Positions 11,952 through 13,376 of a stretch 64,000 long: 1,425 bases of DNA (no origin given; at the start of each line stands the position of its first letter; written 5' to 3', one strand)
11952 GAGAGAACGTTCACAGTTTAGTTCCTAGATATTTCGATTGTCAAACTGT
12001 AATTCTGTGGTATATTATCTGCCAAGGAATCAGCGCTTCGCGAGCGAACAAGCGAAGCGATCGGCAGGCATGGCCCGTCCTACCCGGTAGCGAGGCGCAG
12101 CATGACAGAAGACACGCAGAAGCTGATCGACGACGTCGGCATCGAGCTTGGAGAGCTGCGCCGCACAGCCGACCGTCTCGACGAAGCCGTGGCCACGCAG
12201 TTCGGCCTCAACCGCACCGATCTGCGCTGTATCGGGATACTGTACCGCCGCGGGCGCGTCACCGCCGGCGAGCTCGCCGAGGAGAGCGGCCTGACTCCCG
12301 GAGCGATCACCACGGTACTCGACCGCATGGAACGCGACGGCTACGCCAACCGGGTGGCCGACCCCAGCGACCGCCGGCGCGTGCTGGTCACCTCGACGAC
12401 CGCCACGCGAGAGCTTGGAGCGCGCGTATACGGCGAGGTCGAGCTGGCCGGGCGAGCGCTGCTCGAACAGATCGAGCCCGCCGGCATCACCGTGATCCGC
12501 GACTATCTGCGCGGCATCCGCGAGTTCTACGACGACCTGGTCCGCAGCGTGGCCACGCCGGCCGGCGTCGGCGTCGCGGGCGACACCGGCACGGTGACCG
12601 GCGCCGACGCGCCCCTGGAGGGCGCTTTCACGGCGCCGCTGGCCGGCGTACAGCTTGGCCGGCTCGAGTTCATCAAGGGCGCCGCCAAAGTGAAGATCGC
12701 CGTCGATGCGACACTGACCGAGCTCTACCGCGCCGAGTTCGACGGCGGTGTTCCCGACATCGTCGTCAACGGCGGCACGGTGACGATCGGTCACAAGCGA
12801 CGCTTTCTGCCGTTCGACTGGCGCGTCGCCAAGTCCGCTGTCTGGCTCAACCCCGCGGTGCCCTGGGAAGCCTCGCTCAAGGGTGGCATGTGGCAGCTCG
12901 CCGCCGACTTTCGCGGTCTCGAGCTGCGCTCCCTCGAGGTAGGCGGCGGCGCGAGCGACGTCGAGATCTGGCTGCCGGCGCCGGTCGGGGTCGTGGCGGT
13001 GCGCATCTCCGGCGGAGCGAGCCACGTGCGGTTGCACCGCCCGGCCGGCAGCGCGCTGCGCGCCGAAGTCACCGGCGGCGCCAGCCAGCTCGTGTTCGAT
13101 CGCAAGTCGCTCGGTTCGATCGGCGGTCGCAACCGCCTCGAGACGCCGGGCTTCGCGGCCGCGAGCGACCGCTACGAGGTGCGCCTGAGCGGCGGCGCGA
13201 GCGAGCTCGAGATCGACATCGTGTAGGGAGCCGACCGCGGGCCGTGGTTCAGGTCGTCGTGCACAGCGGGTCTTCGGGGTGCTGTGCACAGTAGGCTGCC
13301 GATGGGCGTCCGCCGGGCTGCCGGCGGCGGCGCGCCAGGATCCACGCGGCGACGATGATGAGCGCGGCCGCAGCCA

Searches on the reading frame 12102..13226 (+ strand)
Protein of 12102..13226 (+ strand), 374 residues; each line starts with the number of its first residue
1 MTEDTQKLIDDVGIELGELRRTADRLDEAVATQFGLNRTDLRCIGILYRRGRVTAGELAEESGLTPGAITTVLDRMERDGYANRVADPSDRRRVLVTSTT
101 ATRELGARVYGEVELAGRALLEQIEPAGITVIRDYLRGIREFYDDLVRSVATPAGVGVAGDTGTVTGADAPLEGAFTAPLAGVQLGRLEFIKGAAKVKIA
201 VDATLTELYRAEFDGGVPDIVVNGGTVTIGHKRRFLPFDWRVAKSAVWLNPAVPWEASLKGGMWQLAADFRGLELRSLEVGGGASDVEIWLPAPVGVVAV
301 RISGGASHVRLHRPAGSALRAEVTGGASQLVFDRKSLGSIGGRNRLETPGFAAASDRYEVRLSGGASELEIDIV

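Call 4: search_protein_families(library=pfam, proteins=[window:12102-13226:+])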
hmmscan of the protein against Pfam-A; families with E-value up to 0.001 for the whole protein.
window:12102-13226:+ (374 aa): 4 families
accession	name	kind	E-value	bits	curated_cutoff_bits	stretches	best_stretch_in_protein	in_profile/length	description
PF01047.28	MarR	-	5.8e-14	52.2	24.6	1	36-94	1-59/59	MarR family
PF12802.13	MarR_2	-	5e-13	49.4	27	1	34-93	1-61/61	MarR family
PF13412.12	HTH_24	-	1.6e-08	34.4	21.9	1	36-81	1-46/48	Winged helix-turn-helix DNA-binding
PF01978.25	TrmB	-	0.00052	20.3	25.6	1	33-86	3-56/68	Sugar-specific transcriptional regulator TrmB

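Call 7: find_encoding_contigs(protein=window:12102-13226:+, flank=10000, max_places=10)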
Protein window:12102-13226:+ (374 aa): 1 contig read that carries it; 1 place shown.
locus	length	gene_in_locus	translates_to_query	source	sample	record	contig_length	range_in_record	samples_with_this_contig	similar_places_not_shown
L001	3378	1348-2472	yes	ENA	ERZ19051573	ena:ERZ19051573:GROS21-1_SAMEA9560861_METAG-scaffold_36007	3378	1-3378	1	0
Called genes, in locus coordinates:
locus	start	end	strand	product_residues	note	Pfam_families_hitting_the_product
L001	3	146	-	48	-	?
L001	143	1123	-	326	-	PF00005:ABC_tran, PF13175:AAA_15 (faint), PF13304:AAA_21, PF13732:DrrA1-3_C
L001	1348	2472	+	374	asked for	PF01047:MarR, PF12802:MarR_2, PF13412:HTH_24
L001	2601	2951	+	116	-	-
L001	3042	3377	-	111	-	?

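Call 9: find_homologous_proteins(query=window:12102-13223:+)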
Query window:12102-13223:+ (374 aa): 342 proteins with E <= 0.001 among 8000 candidates; the best 120 are listed.
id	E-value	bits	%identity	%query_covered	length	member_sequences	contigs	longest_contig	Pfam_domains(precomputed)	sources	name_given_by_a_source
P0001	2.4e-218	742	91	100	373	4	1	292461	PF01047.29,PF13412.13,PF12802.14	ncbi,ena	-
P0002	3.2e-214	729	90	100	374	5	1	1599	PF01047.29,PF13412.13,PF12802.14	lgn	-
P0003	9.9e-198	675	83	100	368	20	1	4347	PF01047.29,PF13412.13,PF12802.14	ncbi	-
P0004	2.3e-188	644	81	100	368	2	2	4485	PF01047.29,PF13412.13,PF12802.14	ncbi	-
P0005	1.6e-186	638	81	100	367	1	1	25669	PF01047.29,PF13412.13,PF12802.14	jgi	jgi:DNA-binding MarR family transcriptional regulator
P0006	4.7e-181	620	78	100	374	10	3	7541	PF01047.29,PF13412.13,PF12802.14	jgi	jgi:DNA-binding MarR family transcriptional regulator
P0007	1.0e-180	619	79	100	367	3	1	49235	PF01047.29,PF13412.13,PF12802.14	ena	-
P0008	1.5e-177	608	75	100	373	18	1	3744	PF01047.29,PF13412.13,PF12802.14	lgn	-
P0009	4.2e-177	607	76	100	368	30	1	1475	PF01047.29,PF13412.13,PF12802.14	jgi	-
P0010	6.6e-177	606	76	100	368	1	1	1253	PF01047.29,PF13412.13,PF12802.14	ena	-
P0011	1.5e-176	605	76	100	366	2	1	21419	PF01047.29,PF13412.13,PF12802.14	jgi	jgi:DNA-binding MarR family transcriptional regulator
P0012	1.7e-176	605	76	100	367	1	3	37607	PF01047.29,PF13412.13,PF12802.14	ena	-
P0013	1.7e-176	605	76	100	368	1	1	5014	PF01047.29,PF13412.13,PF12802.14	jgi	jgi:DNA-binding MarR family transcriptional regulator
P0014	4.2e-176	603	76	100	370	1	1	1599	PF01047.29,PF13412.13,PF12802.14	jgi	jgi:DNA-binding MarR family transcriptional regulator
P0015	7.1e-175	599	76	100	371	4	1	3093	PF01047.29,PF13412.13,PF12802.14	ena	-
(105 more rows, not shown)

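Call 11: find_related_loci(query=A1, collection=genome_contigs, flank=10000)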
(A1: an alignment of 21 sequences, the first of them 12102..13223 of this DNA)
Query A1 (374 aa) in genome_contigs; peptide patterns used: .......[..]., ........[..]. (x = any residue, [..] = any of these).
600 stretches matched a pattern (row limit reached: there are more); 444 encode a relative of the query (tblastn E <= 1e-3); the best 80 are kept; 80 distinct loci.
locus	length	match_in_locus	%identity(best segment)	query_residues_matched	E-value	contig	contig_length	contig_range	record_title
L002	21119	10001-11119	91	1-374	0e+0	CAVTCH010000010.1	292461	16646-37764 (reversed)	MAG: uncultured Actinomycetes bacterium isolate MFD01188.bin.1.141 genome assembly, contig: contig_3847, whole genome sh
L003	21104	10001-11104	70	1-373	1e-160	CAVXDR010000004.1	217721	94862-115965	MAG: uncultured Actinomycetes bacterium isolate MFD02138.bin.2.13 genome assembly, contig: contig_24379, whole genome sh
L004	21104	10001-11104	62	1-371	3e-140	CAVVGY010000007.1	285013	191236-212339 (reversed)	MAG: uncultured Thermoleophilia bacterium isolate MFD02979.bin.2.115 genome assembly, contig: contig_16469, whole genome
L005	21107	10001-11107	61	1-374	7e-140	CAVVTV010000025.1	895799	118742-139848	MAG: uncultured Thermoleophilia bacterium isolate MFD04492.bin.1.102 genome assembly, contig: contig_9490, whole genome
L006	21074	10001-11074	63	8-371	2e-139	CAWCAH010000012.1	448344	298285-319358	MAG: uncultured Thermoleophilia bacterium isolate MFD03899.bin.2.132 genome assembly, contig: contig_30735, whole genome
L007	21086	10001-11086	62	7-374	4e-139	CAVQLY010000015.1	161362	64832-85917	MAG: uncultured Thermoleophilia bacterium isolate MFD02979.bin.3.261 genome assembly, contig: contig_40740, whole genome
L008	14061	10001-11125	61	7-374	1e-138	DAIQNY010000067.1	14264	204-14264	MAG TPA_asm: Actinomycetota bacterium isolate CTOTU7608 NODE_6821_length_14264_cov_6.273981, whole genome shotgun sequen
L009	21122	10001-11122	61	4-371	2e-138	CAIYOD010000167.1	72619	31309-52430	MAG: uncultured Thermoleophilia bacterium isolate Loclat_bin-16816 genome assembly, contig: bin-16816:167/188, whole gen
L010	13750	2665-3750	62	8-372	1e-137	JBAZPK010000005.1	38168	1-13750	MAG: Thermoleophilia bacterium isolate SO_2017_SWC_28 scaffold_936_c1_LP-4_2017, whole genome shotgun sequence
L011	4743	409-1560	59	1-374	4e-139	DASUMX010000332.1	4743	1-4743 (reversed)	MAG TPA_asm: Thermoleophilia bacterium isolate SMAG_U1584 k141_708461, whole genome shotgun sequence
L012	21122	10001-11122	59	4-371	1e-136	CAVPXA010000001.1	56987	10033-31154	MAG: uncultured Thermoleophilia bacterium isolate MFD00032.bin.2.227 genome assembly, contig: contig_106408, whole genom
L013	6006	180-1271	62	4-374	7e-137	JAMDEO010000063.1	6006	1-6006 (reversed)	MAG: Actinomycetota bacterium isolate FK_Sedi_B_Bin.10 NODE_58164_length_6006_cov_1.10903, whole genome shotgun sequence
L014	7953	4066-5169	63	1-372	2e-136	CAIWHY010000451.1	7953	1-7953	MAG: uncultured Thermoleophilia bacterium isolate Umea3_bin-0017 genome assembly, contig: bin-0017:451/568, whole genome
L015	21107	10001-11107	61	3-374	4e-135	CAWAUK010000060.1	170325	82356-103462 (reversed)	MAG: uncultured Thermoleophilia bacterium isolate MFD02134.bin.3.466 genome assembly, contig: contig_73085, whole genome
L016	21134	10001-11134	59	4-374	1e-134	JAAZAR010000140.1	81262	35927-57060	MAG: Actinomycetota bacterium isolate AS06rmzACSIP_445 425627_AS06, whole genome shotgun sequence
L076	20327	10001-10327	51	4-112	7e-25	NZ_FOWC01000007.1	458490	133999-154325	Amycolatopsis rubida strain DSM 44637, whole genome shotgun sequence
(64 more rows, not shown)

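Call 28: search_protein_families(library=ncbifam, proteins=[window:12102-13223:+], max_evalue=0.01)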
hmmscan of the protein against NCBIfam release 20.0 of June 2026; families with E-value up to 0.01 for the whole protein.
window:12102-13223:+ (374 aa): 6 families
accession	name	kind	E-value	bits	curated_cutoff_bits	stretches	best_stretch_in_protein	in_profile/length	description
TIGR04472.1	reg_rSAM_mob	hypoth_equivalog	6.6e-08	32.7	240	1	36-141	29-134/141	radical SAM mobile pair system MarR family transcriptional regulator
TIGR02337.1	HpaR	equivalog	1.7e-07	31.1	121.2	1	35-124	25-114/130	homoprotocatechuate degradation operon regulator HpaR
NF052438.1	TransRegRv0880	equivalog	1.4e-06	28.2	220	1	1-105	1-101/143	Rv0880 family HTH-type transcriptional regulator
NF008565.1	PRK11512.1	equivalog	2.8e-06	27.4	240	1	23-105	25-107/144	multiple antibiotic resistance transcriptional regulator MarR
NF050133.1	TransRegFabT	equivalog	9e-06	26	200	1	42-144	33-135/138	fatty acid biosynthesis transcriptional regulator FabT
NF041230.1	BagL_FevM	exception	0.00019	21.5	230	1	50-108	52-110/145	MarR family transcriptional regulator BagL/FevM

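Call 29: search_solved_structures(query=window:12102-13223:+, max_evalue=1)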
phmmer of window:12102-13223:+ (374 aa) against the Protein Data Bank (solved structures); distinct sequences matched with E-value up to 1: 70 (the best 60 are shown).
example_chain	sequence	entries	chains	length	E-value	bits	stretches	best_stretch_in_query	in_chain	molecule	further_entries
3bja_A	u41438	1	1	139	1.3e-08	37.4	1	25-104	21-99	Transcriptional regulator, MarR family, putative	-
2fbi_A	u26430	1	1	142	1.4e-07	34.1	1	28-124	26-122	probable transcriptional regulator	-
2a61_A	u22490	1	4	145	2.4e-06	30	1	30-137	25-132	transcriptional regulator Tm0710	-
3fm5_A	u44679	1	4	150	6e-06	28.7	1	5-139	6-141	Transcriptional regulator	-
5cyv_A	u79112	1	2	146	6.1e-06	28.7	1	5-139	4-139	Transcriptional regulator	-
7kki_A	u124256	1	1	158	1.2e-05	27.7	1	16-144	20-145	Transcriptional regulator, MarR family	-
2rdp_A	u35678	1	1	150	1.9e-05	27.1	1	30-143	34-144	putative transcriptional regulator MarR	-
7kfo_A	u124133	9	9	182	1.9e-05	27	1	17-144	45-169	Transcriptional regulator, MarR family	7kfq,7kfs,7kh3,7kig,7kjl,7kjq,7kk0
5hsm_A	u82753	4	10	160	3.4e-05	26.2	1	29-123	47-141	Uncharacterized HTH-type transcriptional regulator Rv2887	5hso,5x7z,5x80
3vb2_A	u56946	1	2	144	4.1e-05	25.9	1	19-107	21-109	Multiple antibiotic resistance protein marR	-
8ylf_A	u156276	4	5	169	7.5e-05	25.1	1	22-105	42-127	MarR family transcriptional regulator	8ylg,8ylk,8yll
4jba_A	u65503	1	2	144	7.8e-05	25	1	19-107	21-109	Multiple antibiotic resistance protein MarR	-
6jbx_A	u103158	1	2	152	0.0001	24.6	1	39-145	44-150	Fatty acid biosynthesis transcriptional regulator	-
7krh_A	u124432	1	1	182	0.00014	24.2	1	28-144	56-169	Transcriptional regulator, MarR family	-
5aip_A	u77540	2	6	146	0.00041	22.7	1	29-144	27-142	TRANSCRIPTIONAL REGULATOR, MARR FAMILY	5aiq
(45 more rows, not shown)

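Call 35: predict_structure(alignment_id=A1)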
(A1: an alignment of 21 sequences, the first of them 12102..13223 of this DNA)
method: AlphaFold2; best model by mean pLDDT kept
length: 374 residues; sequences in the alignment: 21
mean_pLDDT: 76.6   pTM: 0.55
mean pLDDT of the five models: 76.6, 76.5, 75.9, 74.9, 73.5
residues with pLDDT >= 90: 140; 70-90: 109; 50-70: 83; < 50: 42
segments of 3 or more residues with pLDDT < 50: 100-116, 151-171, 235-238
pLDDT, mean of each block of 10 residues (from residue 1): 71 72 63 62 66 74 75 72 64 54 39 47 74 71 64 35 41 75 94 86 95 86 90 57 89 96 89 96 88 96 91 95 91 92 92 95 92 92
secondary structure, 60 per line:
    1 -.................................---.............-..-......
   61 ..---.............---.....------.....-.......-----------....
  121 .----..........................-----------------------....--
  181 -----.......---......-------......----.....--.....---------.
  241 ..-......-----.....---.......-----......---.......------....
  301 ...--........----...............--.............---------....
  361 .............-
elements in order: H2-34 H38-50 H55-62 H66-78 E82-86 E93-97 H99-105 H117-121 H126-151 E175-178 E186-192 E196-201 E209-214 E219-223 E226-230 E244-249 E255-259 E263-269 E275-280 E284-290 E297-303 E306-313 E318-332 E335-347 E357-373

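Call 39: fold_search(model_id=the predicted structure, library=pdb)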
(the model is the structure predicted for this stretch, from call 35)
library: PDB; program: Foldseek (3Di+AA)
matches with E <= 10: 1592; with E <= 0.001: 8
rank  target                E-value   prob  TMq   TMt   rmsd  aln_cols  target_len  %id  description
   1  4qrk                  1.7e-11  1.00  0.46  0.77   3.7       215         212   16  Crystal structure of a putative cell adhesion protein (CLOSPO_03726) from Clostridium sporogenes ATCC 15579 at 1.95 A re (released 2014-07-23)
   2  2fbi                  2.2e-04  1.00  0.22  0.53   9.8       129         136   26  The crystal structure of transcriptional regulator PA4135 (released 2005-12-20)
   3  7el3_B                2.8e-04  1.00  0.21  0.55  10.0       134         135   18  Crystal structure of HpaR-DNA complex from Acinetobacter baumannii (released 2022-01-19)
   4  3pet_A                3.1e-04  0.99  0.20  0.31  10.9       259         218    8  Crystal structure of a putative adhesin (BF0245) from Bacteroides fragilis NCTC 9343 at 2.07 A resolution (released 2011-02-09)
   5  8ylg_B                4.4e-04  1.00  0.19  0.42  13.8       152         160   24  Crystal structure of Burkholderia thailandensis MftR in complex with operator DNA (released 2024-11-13)
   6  7el3_A                5.2e-04  1.00  0.21  0.53   9.9       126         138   21  Crystal structure of HpaR-DNA complex from Acinetobacter baumannii (released 2022-01-19)
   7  8ylg_A                6.7e-04  1.00  0.19  0.41  13.7       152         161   24  Crystal structure of Burkholderia thailandensis MftR in complex with operator DNA (released 2024-11-13)
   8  5hli_A                7.1e-04  1.00  0.22  0.51  11.2       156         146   15  Structure of Disulfide formed AbfR (released 2017-01-25)
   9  2a61_A                1.1e-03  1.00  0.23  0.56  10.2       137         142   22  The crystal structure of transcriptional regulator Tm0710 from Thermotoga maritima (released 2005-07-19)
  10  9u7b_A                1.1e-03  1.00  0.24  0.54   9.2       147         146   24  Crystal structure of Rv0042c (released 2026-03-25)
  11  7el2_B                1.2e-03  1.00  0.22  0.58   9.6       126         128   17  Crystal structure of apo-HpaR from Acinetobacter baumannii (released 2022-01-19)
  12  5h3r_A                1.2e-03  1.00  0.21  0.50   9.4       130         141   21  Crystal Structure of mutant MarR C80S from E.coli complexed with operator DNA (released 2017-08-02)
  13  1s3j_B                1.2e-03  1.00  0.20  0.48  12.3       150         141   18  X-ray crystal structure of YusO protein from Bacillus subtilis (released 2004-04-13)
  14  3lyc_A                1.3e-03  0.92  0.19  0.26  12.4       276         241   10  Crystal structure of Putative pectinase (YP_001304412.1) from Parabacteroides distasonis ATCC 8503 at 2.30 A resolutio (released 2010-03-16)
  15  2rdp                  1.5e-03  1.00  0.23  0.55   8.7       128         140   22  The structure of a MarR family protein from Bacillus stearothermophilus (released 2007-11-13)
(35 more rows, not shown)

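Call 74: search_protein_families(library=pfam, proteins=[L076:9986-10492:+, L076:10492-11646:+, L076:11767-12504:+, L076:7542-9614:-], max_evalue=0.01)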
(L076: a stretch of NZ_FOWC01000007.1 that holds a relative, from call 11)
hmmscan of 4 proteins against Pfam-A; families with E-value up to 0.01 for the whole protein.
L076:9986-10492:+ (169 aa): 9 families
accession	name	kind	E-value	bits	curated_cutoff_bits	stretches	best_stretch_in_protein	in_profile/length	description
PF12802.13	MarR_2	-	1.6e-12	47.8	27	1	36-95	1-61/61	MarR family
PF01047.28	MarR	-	9.5e-12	45.1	24.6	1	39-96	2-59/59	MarR family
PF13463.12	HTH_27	-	1.1e-05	26.1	22.2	1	51-102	15-66/68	Winged helix DNA-binding domain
PF13412.12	HTH_24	-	4e-05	23.6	21.9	1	39-83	2-46/48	Winged helix-turn-helix DNA-binding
PF01978.25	TrmB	-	0.0005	20.3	25.6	1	36-88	4-56/68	Sugar-specific transcriptional regulator TrmB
PF22381.2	Staph_reg_Sar_Rot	-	0.00063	20.2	27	1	41-105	15-79/85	Transcriptional regulator SarA/Rot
PF01022.26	HTH_5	-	0.0009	19.5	22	1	52-84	13-45/47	Bacterial regulatory protein, arsR family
PF13601.12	HTH_34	-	0.0035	17.9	27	1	56-96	16-57/80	Winged helix DNA-binding domain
PF12840.13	HTH_20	-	0.0092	16.4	27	0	50-82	14-46/51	Helix-turn-helix domain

L076:10492-11646:+ (385 aa): 9 families
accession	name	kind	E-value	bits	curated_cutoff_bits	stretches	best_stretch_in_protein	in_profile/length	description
PF00891.24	Methyltransf_2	-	9.6e-47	159.5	22.3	1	176-366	22-210/210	O-methyltransferase domain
PF08100.18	Dimerisation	-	6.1e-11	42.4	25.6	1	56-132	9-90/93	O-methyltransferase dimerisation domain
PF25213.1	HVO_A0261_N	-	2.2e-07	31.1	35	1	68-129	7-67/86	HVO_A0261 N-terminal domain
PF13847.12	Methyltransf_31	-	6.3e-06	26.4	27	1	219-325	6-113/145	Methyltransferase domain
PF13649.12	Methyltransf_25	-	1.3e-05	26.3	27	1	220-312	1-94/97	Methyltransferase domain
PF08242.18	Methyltransf_12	-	1.8e-05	25.8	30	1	222-318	2-97/98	Methyltransferase domain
PF13489.12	Methyltransf_23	-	0.00095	19.4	27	1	219-369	25-163/164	Methyltransferase domain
PF05175.20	MTS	-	0.0023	18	23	1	218-287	33-103/170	Methyltransferase small domain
PF12840.13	HTH_20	-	0.01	16.3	27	0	74-104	6-37/51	Helix-turn-helix domain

L076:11767-12504:+ (246 aa): 0 families

L076:7542-9614:- (690 aa): 7 families
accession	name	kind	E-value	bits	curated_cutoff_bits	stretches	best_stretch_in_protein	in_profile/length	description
PF03704.23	BTAD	-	5.3e-41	140.8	22.1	1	136-280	1-146/146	Bacterial transcriptional activator domain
PF00931.28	NB-ARC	-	4e-13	49.6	23.5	1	319-513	2-203/248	NB-ARC domain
PF00486.34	Trans_reg_C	-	1.5e-09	38.2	26.2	1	57-127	7-75/77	Transcriptional regulatory protein, C terminal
PF13401.12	AAA_22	-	1.3e-05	26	27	1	338-428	6-92/130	AAA domain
PF13191.12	AAA_16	-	3.2e-05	24.9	32.6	1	315-428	2-140/167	AAA ATPase domain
PF24883.2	NPHP3_N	-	0.0013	19.4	24.8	1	324-409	11-93/164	Nephrocystin 3, N-terminal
PF05729.18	NACHT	-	0.0057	16.9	26.7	0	339-464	2-125/167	NACHT domain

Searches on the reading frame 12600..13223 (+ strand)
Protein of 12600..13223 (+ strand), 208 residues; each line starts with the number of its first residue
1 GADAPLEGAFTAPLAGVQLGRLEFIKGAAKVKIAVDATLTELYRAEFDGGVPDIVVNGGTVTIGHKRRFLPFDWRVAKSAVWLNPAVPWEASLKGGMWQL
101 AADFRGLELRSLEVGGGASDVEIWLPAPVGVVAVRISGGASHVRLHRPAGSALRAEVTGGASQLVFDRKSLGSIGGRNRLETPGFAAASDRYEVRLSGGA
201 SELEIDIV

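Call 27: search_protein_families(library=pfam, proteins=[window:12600-13223:+], max_evalue=10)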
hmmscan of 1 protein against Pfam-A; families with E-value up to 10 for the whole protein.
seq(208 aa): 1 family
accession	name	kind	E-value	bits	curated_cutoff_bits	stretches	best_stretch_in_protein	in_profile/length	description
PF03975.18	CheD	-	0.26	11.9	25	1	151-178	39-67/108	CheD chemotactic sensory transduction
